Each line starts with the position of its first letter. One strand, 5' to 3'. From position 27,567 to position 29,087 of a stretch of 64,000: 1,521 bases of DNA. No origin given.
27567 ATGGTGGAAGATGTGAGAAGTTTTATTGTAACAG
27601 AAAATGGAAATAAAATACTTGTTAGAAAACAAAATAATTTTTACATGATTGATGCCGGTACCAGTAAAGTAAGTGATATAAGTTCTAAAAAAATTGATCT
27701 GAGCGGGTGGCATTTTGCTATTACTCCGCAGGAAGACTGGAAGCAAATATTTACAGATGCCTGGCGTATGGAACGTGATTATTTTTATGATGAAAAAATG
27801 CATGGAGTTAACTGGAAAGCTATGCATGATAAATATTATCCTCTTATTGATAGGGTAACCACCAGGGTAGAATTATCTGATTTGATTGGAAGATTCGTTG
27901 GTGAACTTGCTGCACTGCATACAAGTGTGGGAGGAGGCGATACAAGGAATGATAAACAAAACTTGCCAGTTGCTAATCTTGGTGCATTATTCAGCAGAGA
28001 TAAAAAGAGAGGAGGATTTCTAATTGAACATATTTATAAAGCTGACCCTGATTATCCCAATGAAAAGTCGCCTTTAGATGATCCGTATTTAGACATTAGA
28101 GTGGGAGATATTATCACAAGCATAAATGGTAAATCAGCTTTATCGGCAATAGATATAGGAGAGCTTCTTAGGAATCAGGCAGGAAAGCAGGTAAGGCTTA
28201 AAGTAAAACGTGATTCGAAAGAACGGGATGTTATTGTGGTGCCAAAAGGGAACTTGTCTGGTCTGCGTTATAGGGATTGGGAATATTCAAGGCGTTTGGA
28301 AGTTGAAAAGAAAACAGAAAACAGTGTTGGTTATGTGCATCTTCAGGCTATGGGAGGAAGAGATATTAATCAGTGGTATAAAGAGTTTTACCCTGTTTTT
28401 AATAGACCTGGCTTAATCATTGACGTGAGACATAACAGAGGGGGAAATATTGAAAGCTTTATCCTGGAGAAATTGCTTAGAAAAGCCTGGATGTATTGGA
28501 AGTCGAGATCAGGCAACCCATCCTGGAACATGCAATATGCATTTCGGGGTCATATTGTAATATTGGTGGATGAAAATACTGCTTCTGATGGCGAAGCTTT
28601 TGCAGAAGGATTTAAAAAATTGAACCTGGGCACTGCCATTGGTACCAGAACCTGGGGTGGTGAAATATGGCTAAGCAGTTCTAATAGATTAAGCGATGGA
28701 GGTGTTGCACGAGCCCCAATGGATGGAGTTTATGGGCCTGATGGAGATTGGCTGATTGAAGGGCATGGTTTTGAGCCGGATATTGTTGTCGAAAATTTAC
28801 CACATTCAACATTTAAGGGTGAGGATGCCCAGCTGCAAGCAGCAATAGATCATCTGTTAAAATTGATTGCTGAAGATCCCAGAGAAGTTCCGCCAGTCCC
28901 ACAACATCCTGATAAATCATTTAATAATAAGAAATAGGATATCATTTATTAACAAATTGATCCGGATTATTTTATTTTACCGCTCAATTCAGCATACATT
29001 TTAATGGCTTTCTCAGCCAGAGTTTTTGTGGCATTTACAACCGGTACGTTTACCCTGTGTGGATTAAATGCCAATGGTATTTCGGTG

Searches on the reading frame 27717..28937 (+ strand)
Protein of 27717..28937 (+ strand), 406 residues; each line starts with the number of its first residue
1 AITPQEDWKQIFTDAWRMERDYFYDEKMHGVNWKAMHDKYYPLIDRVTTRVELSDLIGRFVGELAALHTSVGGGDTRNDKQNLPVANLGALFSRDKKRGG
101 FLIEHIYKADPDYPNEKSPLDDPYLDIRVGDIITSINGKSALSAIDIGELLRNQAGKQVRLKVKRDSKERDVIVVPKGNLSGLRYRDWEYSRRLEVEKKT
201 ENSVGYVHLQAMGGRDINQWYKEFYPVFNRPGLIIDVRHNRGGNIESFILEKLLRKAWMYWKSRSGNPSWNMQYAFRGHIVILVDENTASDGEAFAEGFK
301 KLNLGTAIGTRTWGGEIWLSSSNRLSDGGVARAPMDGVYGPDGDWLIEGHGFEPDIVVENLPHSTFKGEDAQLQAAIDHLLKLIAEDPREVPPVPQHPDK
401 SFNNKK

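Call 64: search_solved_structures(query=window:27717-28937:+, max_evalue=0.001, show_alignments=1)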
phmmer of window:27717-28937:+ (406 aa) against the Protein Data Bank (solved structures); distinct sequences matched with E-value up to 0.001: 12.
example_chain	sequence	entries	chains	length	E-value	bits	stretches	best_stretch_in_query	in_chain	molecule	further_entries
1k32_A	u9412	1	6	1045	4.3e-57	197.1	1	5-395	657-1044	tricorn protease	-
1n6d_A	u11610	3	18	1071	4.6e-57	197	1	5-395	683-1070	Tricorn protease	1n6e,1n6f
4l8k_A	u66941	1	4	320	1e-07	34.4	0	187-381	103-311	putative peptidase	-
4c2h_A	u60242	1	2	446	4.8e-07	32.2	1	114-360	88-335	CARBOXY-TERMINAL PROCESSING PROTEASE CTPB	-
4ghn_A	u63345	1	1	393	7.1e-07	31.7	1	195-314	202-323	Uncharacterized protein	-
4c2c_A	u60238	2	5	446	8.7e-07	31.4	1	114-360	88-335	CARBOXY-TERMINAL PROCESSING PROTEASE CTPB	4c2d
4c2e_A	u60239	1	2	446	1.2e-06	30.9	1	114-360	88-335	CARBOXY-TERMINAL PROCESSING PROTEASE CTPB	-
4c2f_A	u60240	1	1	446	1.7e-06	30.4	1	114-360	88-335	CARBOXY-TERMINAL PROCESSING PROTEASE CTPB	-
4c2g_A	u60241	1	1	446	2.2e-06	30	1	114-360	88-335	CARBOXY-TERMINAL PROCESSING PROTEASE CTPB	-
1fc7_A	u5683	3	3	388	9.9e-06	27.9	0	127-356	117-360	PHOTOSYSTEM II D1 PROTEASE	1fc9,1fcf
1fc6_A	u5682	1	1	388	1.8e-05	27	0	127-356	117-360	PHOTOSYSTEM II D1 PROTEASE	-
9frx_A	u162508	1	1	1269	0.00075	21.7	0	273-359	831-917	Retinol binding protein 3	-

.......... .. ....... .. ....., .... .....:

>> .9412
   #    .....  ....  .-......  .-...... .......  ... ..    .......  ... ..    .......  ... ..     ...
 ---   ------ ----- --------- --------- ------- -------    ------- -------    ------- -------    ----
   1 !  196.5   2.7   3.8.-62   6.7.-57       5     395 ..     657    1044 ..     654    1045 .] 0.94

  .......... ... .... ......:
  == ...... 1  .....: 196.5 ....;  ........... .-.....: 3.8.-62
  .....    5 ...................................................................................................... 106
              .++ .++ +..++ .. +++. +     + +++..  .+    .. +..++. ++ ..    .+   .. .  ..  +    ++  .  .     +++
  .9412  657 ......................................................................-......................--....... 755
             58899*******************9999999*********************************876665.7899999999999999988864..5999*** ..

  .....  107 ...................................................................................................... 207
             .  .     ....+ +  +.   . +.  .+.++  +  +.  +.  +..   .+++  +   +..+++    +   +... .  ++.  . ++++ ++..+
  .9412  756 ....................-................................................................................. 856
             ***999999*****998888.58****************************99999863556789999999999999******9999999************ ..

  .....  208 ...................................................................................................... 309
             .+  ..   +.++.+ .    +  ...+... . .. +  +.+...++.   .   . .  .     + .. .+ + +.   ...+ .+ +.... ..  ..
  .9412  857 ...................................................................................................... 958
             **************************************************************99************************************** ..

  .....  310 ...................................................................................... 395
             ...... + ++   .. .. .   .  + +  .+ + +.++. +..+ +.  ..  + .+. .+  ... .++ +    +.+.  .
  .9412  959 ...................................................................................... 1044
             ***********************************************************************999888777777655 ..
